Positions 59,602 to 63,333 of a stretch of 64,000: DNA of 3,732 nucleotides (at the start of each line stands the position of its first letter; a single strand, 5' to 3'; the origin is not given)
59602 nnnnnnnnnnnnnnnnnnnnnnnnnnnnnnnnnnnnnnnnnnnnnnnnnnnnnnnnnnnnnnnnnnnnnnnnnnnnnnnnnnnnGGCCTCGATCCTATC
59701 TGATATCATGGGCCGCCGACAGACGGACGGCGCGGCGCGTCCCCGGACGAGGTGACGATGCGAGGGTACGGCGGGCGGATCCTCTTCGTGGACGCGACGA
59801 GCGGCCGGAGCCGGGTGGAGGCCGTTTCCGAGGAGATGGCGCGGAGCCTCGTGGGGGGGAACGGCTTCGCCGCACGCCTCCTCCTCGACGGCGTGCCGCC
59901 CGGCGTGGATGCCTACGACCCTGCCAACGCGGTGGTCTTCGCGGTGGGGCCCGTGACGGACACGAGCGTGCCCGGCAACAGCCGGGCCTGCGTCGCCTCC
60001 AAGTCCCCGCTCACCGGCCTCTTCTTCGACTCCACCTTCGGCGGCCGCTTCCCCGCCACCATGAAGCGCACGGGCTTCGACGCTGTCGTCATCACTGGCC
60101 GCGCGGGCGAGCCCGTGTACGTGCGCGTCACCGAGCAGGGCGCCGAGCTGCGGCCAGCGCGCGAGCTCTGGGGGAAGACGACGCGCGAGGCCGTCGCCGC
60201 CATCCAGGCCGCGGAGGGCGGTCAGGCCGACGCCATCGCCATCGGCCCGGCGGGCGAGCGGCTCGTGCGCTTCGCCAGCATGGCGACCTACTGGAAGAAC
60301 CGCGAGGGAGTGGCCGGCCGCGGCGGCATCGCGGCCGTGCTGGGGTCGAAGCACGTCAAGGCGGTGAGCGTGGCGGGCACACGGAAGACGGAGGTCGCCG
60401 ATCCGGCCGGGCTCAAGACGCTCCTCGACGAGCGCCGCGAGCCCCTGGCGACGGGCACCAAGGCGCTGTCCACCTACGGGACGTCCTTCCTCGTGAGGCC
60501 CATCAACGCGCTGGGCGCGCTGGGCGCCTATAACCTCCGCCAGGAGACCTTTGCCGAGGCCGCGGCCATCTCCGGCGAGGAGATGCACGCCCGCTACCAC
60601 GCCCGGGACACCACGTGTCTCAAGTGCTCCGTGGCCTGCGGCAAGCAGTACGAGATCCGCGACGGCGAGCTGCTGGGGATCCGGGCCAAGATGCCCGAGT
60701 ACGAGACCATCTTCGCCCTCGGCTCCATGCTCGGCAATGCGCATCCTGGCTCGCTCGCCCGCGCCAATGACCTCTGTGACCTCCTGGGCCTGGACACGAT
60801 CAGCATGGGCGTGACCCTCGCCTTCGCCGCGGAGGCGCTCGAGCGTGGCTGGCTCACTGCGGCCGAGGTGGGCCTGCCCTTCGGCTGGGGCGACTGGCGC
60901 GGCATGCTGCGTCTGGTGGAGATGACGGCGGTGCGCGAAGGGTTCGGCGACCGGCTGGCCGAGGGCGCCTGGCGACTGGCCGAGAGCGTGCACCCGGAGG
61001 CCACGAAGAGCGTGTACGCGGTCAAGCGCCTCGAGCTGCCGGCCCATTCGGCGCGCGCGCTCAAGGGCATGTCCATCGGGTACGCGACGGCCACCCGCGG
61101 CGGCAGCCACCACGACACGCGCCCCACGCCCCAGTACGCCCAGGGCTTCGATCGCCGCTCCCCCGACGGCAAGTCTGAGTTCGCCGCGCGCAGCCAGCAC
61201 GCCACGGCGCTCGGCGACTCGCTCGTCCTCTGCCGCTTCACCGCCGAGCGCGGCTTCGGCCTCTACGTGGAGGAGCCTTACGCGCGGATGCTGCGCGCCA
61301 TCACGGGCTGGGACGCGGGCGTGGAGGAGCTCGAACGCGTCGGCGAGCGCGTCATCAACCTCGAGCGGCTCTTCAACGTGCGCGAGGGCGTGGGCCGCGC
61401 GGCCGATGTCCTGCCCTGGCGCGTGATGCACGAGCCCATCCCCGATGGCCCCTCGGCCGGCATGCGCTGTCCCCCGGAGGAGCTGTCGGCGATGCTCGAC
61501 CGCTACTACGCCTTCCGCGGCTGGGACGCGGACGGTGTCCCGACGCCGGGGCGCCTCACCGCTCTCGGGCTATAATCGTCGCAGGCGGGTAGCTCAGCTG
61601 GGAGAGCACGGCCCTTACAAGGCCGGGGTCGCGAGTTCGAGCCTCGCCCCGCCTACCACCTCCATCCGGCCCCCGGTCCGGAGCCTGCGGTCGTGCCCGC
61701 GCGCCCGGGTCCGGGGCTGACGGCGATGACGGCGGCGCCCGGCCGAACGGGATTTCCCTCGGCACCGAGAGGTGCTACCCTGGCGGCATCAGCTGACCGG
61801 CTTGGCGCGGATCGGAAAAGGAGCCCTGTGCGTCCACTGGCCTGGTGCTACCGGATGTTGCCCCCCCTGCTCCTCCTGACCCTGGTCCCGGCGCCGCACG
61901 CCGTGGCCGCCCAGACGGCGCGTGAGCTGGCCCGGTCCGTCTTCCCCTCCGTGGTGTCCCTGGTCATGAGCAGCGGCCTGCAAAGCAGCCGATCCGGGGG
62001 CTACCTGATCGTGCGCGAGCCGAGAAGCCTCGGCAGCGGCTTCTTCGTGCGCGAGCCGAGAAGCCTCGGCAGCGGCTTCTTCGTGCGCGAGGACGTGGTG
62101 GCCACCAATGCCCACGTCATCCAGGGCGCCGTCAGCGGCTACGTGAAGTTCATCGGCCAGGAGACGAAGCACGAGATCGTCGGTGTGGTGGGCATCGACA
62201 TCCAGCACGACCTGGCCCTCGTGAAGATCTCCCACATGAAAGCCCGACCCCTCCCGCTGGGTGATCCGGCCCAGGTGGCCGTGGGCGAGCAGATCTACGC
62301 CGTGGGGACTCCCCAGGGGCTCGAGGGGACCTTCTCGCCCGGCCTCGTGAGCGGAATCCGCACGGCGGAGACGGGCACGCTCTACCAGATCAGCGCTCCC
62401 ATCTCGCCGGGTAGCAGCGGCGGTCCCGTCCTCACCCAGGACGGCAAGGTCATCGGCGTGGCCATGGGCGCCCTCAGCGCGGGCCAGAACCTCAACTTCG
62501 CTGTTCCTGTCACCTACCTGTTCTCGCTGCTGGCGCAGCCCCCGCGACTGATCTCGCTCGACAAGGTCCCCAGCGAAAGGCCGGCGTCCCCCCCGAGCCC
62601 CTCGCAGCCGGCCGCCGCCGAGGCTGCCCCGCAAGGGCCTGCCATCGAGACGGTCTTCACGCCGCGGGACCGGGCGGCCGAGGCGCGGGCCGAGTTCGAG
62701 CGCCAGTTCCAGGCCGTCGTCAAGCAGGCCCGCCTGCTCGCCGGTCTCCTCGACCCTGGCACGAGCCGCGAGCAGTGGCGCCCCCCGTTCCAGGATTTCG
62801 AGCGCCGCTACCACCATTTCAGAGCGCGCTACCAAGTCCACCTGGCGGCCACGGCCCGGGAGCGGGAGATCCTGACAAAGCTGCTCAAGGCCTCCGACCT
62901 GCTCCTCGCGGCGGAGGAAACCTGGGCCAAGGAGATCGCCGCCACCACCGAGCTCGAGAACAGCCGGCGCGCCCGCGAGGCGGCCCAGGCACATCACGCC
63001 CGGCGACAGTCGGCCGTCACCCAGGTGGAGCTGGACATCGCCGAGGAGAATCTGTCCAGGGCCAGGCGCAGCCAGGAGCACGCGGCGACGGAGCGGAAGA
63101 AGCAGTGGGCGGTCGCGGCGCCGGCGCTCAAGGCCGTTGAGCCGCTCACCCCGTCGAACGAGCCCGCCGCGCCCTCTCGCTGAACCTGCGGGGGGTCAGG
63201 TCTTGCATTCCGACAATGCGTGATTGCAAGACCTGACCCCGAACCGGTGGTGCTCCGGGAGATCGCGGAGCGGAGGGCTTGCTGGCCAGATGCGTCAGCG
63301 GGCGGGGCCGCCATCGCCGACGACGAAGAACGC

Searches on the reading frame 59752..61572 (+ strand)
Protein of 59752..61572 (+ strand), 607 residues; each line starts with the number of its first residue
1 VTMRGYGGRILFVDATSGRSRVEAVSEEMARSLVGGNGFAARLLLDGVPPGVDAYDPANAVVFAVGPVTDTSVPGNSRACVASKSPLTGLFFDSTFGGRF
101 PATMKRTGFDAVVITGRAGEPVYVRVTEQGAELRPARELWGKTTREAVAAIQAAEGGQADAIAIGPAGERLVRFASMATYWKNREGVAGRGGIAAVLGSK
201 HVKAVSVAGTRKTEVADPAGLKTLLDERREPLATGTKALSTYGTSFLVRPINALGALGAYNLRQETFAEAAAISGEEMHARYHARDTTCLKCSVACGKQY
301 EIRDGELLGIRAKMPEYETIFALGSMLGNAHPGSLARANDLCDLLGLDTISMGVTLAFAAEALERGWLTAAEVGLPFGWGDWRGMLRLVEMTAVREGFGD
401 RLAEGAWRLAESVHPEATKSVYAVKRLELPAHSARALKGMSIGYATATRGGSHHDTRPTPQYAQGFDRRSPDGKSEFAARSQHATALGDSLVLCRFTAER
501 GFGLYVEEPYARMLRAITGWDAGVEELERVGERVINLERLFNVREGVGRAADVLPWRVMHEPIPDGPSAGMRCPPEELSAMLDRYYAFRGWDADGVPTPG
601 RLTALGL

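Call 20: search_protein_families(library=pfam, proteins=[window:59752-61572:+], max_evalue=0.00001)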
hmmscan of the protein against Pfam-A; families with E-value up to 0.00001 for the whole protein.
window:59752-61572:+ (607 aa): 2 families
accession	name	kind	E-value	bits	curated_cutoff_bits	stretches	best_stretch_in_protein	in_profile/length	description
PF01314.23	AFOR_C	-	1.3e-115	387.1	27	1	236-607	17-385/385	Aldehyde ferredoxin oxidoreductase, domains 2 & 3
PF02730.20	AFOR_N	-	2.4e-65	220.5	29.8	1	8-210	1-199/199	Aldehyde ferredoxin oxidoreductase, N-terminal domain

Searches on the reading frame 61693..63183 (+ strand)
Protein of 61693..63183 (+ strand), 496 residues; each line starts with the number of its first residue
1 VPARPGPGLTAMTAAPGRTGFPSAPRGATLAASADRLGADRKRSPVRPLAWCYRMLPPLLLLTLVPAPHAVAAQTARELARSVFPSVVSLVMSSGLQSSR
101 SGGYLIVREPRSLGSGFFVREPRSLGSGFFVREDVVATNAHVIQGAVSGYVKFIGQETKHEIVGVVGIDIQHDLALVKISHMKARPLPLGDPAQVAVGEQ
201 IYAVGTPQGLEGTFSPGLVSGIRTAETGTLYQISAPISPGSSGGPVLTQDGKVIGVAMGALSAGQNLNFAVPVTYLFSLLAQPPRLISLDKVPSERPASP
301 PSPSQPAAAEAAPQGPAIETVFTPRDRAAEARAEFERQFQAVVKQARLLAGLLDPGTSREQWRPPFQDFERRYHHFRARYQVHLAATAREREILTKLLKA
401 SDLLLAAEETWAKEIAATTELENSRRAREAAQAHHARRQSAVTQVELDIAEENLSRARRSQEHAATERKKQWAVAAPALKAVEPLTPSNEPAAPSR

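Call 20: search_protein_families(library=pfam, proteins=[window:61693-63180:+], max_evalue=0.00001)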
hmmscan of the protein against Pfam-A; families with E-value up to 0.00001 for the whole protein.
window:61693-63180:+ (496 aa): 2 families
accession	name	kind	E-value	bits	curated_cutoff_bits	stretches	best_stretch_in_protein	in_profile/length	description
PF13365.12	Trypsin_2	-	1.1e-30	107.7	27.6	1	126-256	1-144/144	Trypsin-like peptidase domain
PF00089.32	Trypsin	-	8.1e-11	42.6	20.6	1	124-276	25-216/220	Trypsin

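Call 57: find_encoding_contigs(protein=window:61693-63183:+, flank=10000, max_places=3)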
Protein window:61693-63183:+ (496 aa): no gene with exactly this product is on record in the collection.
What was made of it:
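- Tried and rejected: An exact look-up of the last window protein, to extend past the window, found nothing (call 57).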
